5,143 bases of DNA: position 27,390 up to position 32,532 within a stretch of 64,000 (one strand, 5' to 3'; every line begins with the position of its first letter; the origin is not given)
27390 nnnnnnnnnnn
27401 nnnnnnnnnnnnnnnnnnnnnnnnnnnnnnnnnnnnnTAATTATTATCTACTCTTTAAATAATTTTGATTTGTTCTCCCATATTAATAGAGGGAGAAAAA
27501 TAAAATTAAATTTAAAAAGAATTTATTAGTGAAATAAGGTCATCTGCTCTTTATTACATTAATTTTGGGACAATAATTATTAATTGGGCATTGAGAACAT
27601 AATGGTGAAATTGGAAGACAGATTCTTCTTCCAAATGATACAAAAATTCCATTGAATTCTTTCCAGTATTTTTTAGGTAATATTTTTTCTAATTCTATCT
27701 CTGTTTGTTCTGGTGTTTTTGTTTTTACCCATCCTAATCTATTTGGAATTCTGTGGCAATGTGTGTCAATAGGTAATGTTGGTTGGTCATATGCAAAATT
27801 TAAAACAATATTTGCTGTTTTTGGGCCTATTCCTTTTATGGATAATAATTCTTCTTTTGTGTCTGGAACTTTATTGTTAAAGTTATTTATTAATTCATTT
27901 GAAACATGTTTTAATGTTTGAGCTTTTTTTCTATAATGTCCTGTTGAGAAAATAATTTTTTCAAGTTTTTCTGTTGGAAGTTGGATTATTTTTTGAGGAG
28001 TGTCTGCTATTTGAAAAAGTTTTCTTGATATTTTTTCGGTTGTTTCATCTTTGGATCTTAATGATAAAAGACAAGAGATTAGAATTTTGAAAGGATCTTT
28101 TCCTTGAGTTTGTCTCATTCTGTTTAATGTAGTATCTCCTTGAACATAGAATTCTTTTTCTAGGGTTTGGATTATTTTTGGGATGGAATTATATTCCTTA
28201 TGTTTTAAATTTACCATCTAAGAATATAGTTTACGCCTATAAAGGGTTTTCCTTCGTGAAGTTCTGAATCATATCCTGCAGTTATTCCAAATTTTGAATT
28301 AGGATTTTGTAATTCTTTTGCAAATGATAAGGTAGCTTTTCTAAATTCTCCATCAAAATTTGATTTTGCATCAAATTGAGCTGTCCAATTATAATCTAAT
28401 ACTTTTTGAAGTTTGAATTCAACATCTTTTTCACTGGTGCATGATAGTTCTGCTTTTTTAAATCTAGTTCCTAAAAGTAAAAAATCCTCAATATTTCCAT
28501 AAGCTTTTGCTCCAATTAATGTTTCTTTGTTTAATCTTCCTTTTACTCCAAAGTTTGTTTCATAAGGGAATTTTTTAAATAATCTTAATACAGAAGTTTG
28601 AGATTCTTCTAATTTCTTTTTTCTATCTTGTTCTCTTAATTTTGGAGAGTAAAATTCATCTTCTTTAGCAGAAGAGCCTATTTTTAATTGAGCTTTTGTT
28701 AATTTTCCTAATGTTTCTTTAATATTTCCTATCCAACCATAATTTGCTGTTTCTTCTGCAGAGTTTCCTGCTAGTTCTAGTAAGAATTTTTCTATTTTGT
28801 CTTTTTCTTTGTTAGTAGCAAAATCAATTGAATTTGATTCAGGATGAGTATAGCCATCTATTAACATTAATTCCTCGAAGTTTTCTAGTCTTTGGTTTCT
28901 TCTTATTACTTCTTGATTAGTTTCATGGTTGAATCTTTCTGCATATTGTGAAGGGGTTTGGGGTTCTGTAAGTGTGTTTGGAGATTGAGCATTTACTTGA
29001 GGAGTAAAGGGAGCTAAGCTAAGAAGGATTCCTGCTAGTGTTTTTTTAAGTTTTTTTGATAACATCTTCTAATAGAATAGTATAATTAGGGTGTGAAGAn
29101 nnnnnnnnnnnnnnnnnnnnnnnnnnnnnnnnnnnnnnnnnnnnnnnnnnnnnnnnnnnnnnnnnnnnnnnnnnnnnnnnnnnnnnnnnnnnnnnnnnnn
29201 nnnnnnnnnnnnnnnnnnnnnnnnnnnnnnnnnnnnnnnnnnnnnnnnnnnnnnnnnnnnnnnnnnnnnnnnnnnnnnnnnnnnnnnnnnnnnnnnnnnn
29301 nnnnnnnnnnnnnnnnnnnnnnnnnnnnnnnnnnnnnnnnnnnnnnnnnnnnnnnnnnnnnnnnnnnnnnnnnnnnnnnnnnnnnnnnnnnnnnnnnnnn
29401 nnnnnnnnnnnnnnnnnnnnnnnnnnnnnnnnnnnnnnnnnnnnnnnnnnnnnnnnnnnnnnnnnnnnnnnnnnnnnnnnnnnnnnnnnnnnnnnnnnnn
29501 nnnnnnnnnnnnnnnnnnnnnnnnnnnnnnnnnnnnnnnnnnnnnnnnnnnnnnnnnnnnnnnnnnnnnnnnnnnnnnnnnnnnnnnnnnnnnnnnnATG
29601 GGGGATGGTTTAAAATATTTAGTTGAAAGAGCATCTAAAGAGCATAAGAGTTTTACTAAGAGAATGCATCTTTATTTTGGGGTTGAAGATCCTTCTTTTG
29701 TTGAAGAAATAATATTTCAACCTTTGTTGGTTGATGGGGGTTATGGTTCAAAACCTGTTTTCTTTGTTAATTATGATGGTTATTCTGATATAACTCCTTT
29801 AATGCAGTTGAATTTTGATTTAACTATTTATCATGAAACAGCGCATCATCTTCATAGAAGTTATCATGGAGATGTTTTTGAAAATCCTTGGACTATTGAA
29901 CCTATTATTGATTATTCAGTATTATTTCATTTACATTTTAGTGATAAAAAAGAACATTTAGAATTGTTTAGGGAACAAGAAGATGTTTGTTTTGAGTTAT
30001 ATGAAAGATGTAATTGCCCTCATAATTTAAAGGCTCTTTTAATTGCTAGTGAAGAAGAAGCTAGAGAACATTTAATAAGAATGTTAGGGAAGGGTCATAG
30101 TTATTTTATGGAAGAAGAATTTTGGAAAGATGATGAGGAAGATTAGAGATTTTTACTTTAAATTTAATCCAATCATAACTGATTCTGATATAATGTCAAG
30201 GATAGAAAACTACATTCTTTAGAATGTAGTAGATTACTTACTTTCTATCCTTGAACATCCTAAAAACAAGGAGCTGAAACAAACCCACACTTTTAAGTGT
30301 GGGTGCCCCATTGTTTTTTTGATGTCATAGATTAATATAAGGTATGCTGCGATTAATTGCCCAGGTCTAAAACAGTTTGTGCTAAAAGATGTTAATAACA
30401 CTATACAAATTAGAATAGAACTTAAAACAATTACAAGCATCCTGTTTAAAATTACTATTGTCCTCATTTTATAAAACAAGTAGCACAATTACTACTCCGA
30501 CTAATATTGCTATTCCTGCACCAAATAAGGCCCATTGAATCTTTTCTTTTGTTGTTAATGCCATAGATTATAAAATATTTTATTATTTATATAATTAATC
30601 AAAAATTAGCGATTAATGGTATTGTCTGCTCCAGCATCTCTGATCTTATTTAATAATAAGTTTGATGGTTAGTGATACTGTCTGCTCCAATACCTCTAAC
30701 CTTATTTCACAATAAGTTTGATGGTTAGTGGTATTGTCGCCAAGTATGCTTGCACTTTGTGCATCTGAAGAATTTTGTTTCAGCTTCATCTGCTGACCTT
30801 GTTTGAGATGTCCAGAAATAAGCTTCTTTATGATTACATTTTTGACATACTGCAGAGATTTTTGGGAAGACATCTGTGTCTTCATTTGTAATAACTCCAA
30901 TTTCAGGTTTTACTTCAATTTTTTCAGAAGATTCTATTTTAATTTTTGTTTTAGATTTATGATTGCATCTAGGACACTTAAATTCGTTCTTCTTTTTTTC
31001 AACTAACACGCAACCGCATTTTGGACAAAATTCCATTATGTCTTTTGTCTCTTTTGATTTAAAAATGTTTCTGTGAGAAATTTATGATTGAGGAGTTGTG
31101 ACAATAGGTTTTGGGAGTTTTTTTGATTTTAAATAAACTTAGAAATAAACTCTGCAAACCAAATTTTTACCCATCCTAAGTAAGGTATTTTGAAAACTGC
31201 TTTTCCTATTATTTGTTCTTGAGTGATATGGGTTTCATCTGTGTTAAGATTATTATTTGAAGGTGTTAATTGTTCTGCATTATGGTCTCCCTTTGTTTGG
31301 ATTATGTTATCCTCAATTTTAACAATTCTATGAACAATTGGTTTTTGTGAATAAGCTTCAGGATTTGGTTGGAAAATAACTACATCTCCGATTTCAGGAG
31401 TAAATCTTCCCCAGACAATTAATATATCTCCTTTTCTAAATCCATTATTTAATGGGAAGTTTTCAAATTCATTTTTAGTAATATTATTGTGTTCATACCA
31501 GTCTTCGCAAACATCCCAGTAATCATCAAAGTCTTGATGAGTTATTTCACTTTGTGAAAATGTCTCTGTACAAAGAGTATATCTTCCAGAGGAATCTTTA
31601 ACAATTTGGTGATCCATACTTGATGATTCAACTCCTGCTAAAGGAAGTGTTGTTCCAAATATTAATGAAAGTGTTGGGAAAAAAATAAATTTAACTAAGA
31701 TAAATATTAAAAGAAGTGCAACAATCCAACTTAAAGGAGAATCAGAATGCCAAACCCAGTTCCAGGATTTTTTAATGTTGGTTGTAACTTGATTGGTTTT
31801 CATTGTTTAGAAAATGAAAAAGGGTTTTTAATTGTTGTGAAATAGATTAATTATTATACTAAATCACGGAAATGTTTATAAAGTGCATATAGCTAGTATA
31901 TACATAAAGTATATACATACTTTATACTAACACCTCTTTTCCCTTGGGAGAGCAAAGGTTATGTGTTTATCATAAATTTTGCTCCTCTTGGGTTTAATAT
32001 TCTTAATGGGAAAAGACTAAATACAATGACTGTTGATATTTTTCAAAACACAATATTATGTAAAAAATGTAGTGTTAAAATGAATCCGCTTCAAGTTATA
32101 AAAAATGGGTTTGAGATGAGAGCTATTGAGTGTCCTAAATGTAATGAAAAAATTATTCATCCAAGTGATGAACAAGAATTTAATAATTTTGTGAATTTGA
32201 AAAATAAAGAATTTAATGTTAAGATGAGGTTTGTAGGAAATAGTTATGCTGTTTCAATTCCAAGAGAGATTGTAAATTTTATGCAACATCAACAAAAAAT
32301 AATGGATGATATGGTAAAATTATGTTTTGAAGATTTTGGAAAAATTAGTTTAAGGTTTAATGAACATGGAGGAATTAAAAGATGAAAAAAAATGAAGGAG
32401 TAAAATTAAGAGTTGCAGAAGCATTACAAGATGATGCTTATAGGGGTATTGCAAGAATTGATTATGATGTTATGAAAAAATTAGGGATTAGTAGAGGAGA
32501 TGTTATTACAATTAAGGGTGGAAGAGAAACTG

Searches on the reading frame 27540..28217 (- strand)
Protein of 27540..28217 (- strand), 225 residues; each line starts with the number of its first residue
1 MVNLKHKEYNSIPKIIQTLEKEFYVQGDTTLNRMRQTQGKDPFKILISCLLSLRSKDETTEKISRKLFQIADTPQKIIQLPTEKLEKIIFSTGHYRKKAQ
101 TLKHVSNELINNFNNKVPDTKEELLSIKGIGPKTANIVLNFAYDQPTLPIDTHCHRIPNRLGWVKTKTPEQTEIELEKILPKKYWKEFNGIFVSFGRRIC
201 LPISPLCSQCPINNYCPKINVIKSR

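Call 16: find_related_loci(query=window:27540-28217:-, collection=genome_contigs, flank=6000)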
Query window:27540-28217:- (225 aa) in genome_contigs; peptide patterns used: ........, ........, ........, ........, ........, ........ (x = any residue, [..] = any of these).
479 stretches matched a pattern; 223 encode a relative of the query (tblastn E <= 1e-3); the best 80 are kept; 80 distinct loci.
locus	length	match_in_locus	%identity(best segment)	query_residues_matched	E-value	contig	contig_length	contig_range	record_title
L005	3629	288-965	72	3-225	3e-109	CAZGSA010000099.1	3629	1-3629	MAG TPA_asm: Candidatus Woesearchaeota archaeon isolate SRP178699_co1_132 genome assembly, contig: NODE_40082_length_362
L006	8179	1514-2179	74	3-225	1e-106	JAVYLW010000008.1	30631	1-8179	MAG: Candidatus Pacearchaeota archaeon isolate DPZ-2_202101_bins_140 DPZ-2_202101_bins_140_scaffold_8, whole genome shot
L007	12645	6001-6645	75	10-225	4e-104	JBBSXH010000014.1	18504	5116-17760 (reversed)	MAG: Nanoarchaeota archaeon isolate H32-bin021_1 H32_bin021_1_000000000014, whole genome shotgun sequence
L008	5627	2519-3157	72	11-225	8e-103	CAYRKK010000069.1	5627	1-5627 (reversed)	MAG TPA_asm: Candidatus Woesearchaeota archaeon isolate SRP178699_co2_118 genome assembly, contig: NODE_17489_length_562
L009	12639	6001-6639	72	12-225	9e-103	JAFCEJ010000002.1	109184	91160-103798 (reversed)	Candidatus Pacearchaeota archaeon isolate Meg22_1214_Bin_100 Meg22_1214_Bin_100_scaffold_188, whole genome shotgun seque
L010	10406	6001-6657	71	5-225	1e-102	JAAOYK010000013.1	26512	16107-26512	Candidatus Pacearchaeota archaeon isolate DPANNHV_H1.bin.39 k83_574597, whole genome shotgun sequence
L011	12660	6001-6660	69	4-225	2e-101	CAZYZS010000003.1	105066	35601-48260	MAG TPA_asm: Candidatus Woesearchaeota archaeon isolate binchicken_co234_229 genome assembly, contig: NODE_30_length_105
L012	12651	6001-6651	70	7-225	6e-101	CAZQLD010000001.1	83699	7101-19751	MAG TPA_asm: Candidatus Woesearchaeota archaeon isolate binchicken_co89_543 genome assembly, contig: NODE_273_length_836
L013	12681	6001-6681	68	1-225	5e-101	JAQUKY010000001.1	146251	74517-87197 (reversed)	MAG: Candidatus Nanoarchaeia archaeon isolate STD1_118 NODE_204_length_146251_cov_10.751102_Sandtown_D1, whole genome sh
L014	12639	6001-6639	72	11-225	7e-101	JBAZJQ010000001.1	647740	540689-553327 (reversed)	MAG: Candidatus Pacearchaeota archaeon isolate SO_2017_LW4_123 scaffold_30_c1_LW137-91_2017, whole genome shotgun sequen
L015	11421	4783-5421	71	11-225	2e-100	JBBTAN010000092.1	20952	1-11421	MAG: Nanoarchaeota archaeon isolate H43-bin069_1 H43_bin069_1_000000000092, whole genome shotgun sequence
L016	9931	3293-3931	70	11-225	3e-100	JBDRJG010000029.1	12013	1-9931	MAG: Candidatus Iainarchaeum archaeon isolate MEGAHIT-group-1.632 k141_1356696, whole genome shotgun sequence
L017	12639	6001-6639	68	11-225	5e-100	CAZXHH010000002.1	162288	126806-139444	MAG TPA_asm: Candidatus Woesearchaeota archaeon isolate SRP220891_co1_51 genome assembly, contig: NODE_97_length_162288_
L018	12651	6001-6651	68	11-225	4e-99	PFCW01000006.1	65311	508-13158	MAG: Candidatus Pacearchaeota archaeon CG10_big_fil_rev_8_21_14_0_10_31_59 CG10_8_21_14_0.10_scaffold_3305_c, whole geno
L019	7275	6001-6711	65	11-225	2e-99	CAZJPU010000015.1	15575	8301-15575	MAG TPA_asm: Candidatus Woesearchaeota archaeon isolate binchicken_co181_604 genome assembly, contig: NODE_6520_length_1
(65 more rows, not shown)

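Call 58: find_homologous_proteins(query=window:27540-28214:-, max_evalue=1e-60)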
Query window:27540-28214:- (224 aa): 2952 proteins with E <= 1e-60 among 3737 candidates; the best 120 are listed.
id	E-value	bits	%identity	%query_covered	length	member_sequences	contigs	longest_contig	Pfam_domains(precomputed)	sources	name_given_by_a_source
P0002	6.5e-147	505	100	100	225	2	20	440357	PF00730.32,PF00633.30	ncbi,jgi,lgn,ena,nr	ncbi:endonuclease III [archaeon]|jgi:endonuclease III|nr:endonuclease III [archaeon] MBT4241901.1 en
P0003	1.2e-115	403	78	100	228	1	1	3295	PF00730.32,PF00633.30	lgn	-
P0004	4.5e-104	365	74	100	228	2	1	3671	PF00730.32,PF00633.30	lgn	-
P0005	2.7e-103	362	74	100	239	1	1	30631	PF00730.32,PF00633.30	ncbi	ncbi:MAG: endonuclease III [Candidatus Pacearchaeota archaeon]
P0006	4.9e-103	361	72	99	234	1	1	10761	PF00730.32,PF00633.30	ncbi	-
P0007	7.1e-103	361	77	96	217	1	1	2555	PF00730.32,PF00633.30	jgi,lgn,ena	-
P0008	8.5e-103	361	72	97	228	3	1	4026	PF00730.32,PF00633.30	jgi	jgi:endonuclease-3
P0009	1.0e-102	360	77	94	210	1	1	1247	PF00730.32,PF22175.3,PF00633.30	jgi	jgi:endonuclease-3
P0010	1.7e-102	360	74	94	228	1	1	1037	PF00730.32,PF00633.30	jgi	jgi:endonuclease III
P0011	2.0e-102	359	74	96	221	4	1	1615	PF00730.32,PF00633.30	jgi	jgi:endonuclease-3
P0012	3.5e-102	359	73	99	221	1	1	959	PF00730.32,PF00633.30,PF10576.15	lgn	-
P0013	4.6e-102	358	76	94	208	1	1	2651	PF00730.32,PF00633.30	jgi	-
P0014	7.9e-102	357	72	99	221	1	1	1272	PF00730.32,PF00633.30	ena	-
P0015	9.3e-102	357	73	96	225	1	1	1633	PF00730.32,PF00633.30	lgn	-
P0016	1.1e-101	357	72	99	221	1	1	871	PF00730.32,PF00633.30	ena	-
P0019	4.3e-101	355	77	92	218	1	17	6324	PF00730.32,PF00633.30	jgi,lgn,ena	-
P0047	2.8e-99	349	77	94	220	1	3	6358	PF00730.32,PF00633.30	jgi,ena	jgi:endonuclease-3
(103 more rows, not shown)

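Call 59: find_encoding_contigs(protein=P0003, flank=4000, max_places=3)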
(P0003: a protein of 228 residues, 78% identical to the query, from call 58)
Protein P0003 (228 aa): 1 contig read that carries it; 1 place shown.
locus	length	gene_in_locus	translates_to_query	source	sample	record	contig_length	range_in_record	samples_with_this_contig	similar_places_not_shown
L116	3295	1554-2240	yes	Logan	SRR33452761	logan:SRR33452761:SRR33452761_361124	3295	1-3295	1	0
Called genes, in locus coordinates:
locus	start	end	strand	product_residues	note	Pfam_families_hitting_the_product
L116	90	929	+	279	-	-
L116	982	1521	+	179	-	-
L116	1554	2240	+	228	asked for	PF00730:HhH-GPD, PF00633:HHH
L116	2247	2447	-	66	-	-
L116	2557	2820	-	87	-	-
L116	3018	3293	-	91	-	?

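Call 60: find_encoding_contigs(protein=P0019, flank=5000, max_places=3)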
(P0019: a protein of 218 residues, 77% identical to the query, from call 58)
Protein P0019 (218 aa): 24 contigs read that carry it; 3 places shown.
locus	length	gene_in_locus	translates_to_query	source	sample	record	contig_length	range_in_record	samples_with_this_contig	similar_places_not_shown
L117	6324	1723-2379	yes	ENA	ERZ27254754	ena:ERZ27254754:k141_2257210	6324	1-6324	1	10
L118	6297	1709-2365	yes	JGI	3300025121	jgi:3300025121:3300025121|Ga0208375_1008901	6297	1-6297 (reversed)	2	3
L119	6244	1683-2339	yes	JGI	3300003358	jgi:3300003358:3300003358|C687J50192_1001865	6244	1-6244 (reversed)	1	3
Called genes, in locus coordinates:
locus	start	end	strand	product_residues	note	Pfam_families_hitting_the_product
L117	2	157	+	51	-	?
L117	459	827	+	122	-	-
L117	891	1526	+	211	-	-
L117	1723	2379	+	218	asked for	PF00730:HhH-GPD, PF00633:HHH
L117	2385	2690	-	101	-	-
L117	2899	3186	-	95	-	PF14947:HTH_45 (weak)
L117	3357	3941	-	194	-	-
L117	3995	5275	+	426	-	PF02403:Seryl_tRNA_N, PF00587:tRNA-synt_2b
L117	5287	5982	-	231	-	-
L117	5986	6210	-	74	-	-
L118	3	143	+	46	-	?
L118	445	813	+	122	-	-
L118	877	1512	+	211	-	-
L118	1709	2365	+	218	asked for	PF00730:HhH-GPD, PF00633:HHH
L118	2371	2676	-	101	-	-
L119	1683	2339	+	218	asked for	PF00730:HhH-GPD, PF00633:HHH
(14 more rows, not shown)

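Call 61: find_encoding_contigs(protein=P0047, flank=5000, max_places=3)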
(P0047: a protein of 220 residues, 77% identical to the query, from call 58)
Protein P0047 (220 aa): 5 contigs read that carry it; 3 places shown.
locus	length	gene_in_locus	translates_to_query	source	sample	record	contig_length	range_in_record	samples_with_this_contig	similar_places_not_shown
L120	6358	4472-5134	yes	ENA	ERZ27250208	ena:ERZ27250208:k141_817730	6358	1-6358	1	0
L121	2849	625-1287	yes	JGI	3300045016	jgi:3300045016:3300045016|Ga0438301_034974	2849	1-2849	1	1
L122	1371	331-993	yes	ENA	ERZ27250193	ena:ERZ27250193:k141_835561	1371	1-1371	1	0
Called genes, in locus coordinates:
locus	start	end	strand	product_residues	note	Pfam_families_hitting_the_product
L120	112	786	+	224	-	-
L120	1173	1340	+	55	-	-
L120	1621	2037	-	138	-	-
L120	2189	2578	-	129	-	-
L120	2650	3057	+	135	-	-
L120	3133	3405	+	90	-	-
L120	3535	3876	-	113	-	-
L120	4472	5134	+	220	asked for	PF00730:HhH-GPD, PF00633:HHH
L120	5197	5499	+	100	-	-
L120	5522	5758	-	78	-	-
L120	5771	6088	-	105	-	-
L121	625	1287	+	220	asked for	PF00730:HhH-GPD, PF00633:HHH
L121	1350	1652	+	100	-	-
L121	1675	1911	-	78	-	-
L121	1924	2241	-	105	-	-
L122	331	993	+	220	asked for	PF00730:HhH-GPD, PF00633:HHH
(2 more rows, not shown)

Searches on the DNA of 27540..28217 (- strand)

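Call 82: search_rna_families(sources=[L076, L084, L050, L009, L090, L040], threshold=evalue, max_evalue=0.01)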
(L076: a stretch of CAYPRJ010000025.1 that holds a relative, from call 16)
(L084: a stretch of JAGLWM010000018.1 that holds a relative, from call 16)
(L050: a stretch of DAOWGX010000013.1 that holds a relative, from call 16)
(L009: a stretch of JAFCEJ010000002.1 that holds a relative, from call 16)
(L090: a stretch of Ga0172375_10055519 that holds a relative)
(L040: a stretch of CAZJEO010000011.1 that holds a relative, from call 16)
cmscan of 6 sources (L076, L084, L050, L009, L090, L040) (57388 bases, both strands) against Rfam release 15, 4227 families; matches with E-value up to 0.01: 11.
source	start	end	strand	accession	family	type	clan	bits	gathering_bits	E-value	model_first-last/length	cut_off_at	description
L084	1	711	+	RF02540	LSU_rRNA_archaea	Gene; rRNA;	CL00112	617.8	50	1.4e-192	2269-2987/2987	5'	Archaeal large subunit ribosomal RNA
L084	1552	1873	+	RF00373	RNaseP_arch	Gene; ribozyme;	CL00002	76.2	84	2.5e-19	1-288/288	no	Archaeal RNase P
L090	616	690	+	RF00005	tRNA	Gene; tRNA;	CL00001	69.1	29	4.9e-13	1-71/71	no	tRNA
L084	2724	2795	+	RF00005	tRNA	Gene; tRNA;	CL00001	66.2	29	3.1e-12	1-71/71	no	tRNA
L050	2677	2749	-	RF00005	tRNA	Gene; tRNA;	CL00001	65.3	29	5.6e-12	1-71/71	no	tRNA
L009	4963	5035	-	RF00005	tRNA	Gene; tRNA;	CL00001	63.7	29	1.5e-11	1-71/71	no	tRNA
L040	2598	2670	-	RF00005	tRNA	Gene; tRNA;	CL00001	58.1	29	5.4e-10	1-71/71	no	tRNA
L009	2850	2954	-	RF00005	tRNA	Gene; tRNA;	CL00001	57.9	29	6.1e-10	1-71/71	no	tRNA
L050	1264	1339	+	RF00005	tRNA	Gene; tRNA;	CL00001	57.7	29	6.7e-10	1-71/71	no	tRNA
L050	1775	1857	+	RF00005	tRNA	Gene; tRNA;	CL00001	52.7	29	1.6e-08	1-71/71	no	tRNA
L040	3040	3229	+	RF00005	tRNA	Gene; tRNA;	CL00001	43.9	29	4.2e-06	1-71/71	no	tRNA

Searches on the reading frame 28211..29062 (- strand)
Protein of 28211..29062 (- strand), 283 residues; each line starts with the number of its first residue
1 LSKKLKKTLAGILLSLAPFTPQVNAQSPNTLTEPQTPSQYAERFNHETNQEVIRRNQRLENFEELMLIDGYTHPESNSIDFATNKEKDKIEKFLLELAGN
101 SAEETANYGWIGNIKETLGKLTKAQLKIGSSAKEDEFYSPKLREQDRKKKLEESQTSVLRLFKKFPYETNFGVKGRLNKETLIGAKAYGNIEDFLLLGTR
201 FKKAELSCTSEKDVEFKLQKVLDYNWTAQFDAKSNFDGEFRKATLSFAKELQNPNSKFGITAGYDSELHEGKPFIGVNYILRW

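Call 57: find_homologous_proteins(query=window:28211-29062:-)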
Query window:28211-29062:- (283 aa): 1 proteins with E <= 0.001 among 1024 candidates.
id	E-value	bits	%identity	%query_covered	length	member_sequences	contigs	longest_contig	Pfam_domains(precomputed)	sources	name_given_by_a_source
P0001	8.4e-183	624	100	100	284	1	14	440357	-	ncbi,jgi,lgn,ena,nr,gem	ncbi:hypothetical protein HOD75_03310 [archaeon]|jgi:hypothetical protein|nr:hypothetical protein [a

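Call 67: search_protein_families(library=pfam, max_evalue=0.01, proteins=[window:28211-29062:-])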
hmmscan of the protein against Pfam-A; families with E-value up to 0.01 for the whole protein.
window:28211-29062:- (283 aa): 0 families

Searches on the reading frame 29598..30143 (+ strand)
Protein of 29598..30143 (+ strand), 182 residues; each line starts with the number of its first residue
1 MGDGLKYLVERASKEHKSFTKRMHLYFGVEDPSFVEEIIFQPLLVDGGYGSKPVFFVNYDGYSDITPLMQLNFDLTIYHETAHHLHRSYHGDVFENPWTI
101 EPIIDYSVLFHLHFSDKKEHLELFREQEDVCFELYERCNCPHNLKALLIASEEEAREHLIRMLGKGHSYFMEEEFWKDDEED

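Call 7: find_encoding_contigs(protein=window:29598-30143:+, flank=6000, max_places=10)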
Protein window:29598-30143:+ (182 aa): 22 contigs read that carry it; 4 places shown.
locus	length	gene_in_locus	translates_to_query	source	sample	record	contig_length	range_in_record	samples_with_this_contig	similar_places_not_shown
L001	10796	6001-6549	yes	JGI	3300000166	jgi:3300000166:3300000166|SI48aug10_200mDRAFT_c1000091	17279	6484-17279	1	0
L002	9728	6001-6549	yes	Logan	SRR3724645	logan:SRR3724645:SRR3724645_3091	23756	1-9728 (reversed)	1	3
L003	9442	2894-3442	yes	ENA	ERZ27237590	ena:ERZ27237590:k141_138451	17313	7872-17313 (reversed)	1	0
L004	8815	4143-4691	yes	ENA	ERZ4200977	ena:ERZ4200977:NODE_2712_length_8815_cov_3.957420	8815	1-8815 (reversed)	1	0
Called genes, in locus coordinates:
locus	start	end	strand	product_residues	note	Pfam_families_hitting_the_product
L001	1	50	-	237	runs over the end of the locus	PF01255:Prenyltransf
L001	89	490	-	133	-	-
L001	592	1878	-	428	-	PF02403:Seryl_tRNA_N, PF00587:tRNA-synt_2b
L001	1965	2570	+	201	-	-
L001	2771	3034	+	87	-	-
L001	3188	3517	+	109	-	-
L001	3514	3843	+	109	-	-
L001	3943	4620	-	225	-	PF00730:HhH-GPD, PF00633:HHH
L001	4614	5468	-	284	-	-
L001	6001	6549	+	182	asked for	-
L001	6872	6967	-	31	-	-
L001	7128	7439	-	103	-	PF01096:Zn_ribbon_TFIIS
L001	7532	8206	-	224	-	-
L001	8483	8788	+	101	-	-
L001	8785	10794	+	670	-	?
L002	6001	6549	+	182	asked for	-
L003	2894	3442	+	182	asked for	-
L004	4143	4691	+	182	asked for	-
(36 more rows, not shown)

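Call 15: find_homologous_proteins(query=window:29598-30143:+)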
Query window:29598-30143:+: 26 candidates shared short words with the query, none scored E <= 0.001.

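Call 67: search_protein_families(library=pfam, max_evalue=0.01, proteins=[window:29598-30143:+])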
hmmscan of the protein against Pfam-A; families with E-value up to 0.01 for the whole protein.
window:29598-30143:+ (182 aa): 0 families

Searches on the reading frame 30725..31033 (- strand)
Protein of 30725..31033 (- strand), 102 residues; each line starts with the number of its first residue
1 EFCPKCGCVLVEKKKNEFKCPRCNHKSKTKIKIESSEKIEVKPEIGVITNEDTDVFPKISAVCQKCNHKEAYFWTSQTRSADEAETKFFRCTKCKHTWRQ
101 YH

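Call 67: search_protein_families(library=pfam, max_evalue=0.01, proteins=[window:30725-31033:-])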
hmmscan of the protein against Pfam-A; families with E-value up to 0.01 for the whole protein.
window:30725-31033:- (102 aa): 2 families
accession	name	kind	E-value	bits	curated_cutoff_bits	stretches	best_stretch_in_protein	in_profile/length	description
PF01096.23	Zn_ribbon_TFIIS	-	3.4e-18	65.6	21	1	62-99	2-39/39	Transcription factor S-II (TFIIS)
PF12760.12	Zn_ribbon_IS1595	-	0.0024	18.3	25.4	0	61-97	19-46/46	Transposase zinc-ribbon domain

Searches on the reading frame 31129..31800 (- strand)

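Call 67: search_protein_families(library=pfam, max_evalue=0.01, proteins=[window:31129-31800:-])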
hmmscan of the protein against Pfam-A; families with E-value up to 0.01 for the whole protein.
window:31129-31800:- (223 aa): 1 family
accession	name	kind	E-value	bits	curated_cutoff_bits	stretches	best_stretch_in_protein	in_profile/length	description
PF21566.2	NagA_C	-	0.0032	17.8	27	0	79-128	11-57/118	Beta-N-acetylglucosaminidase, C-terminal domain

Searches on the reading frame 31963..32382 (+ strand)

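Call 67: search_protein_families(library=pfam, max_evalue=0.01, proteins=[window:31963-32382:+])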
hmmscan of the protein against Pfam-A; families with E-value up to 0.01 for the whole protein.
window:31963-32382:+ (140 aa): 2 families
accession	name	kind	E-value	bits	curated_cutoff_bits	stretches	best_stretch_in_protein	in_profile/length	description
PF24292.1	DUF7479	-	0.0004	20.9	27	1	30-66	2-42/60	Domain of unknown function (DUF7479)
PF04014.23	MazE_antitoxin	-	0.0076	16.6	24.7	0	90-105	3-18/48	Antidote-toxin recognition MazE, bacterial antitoxin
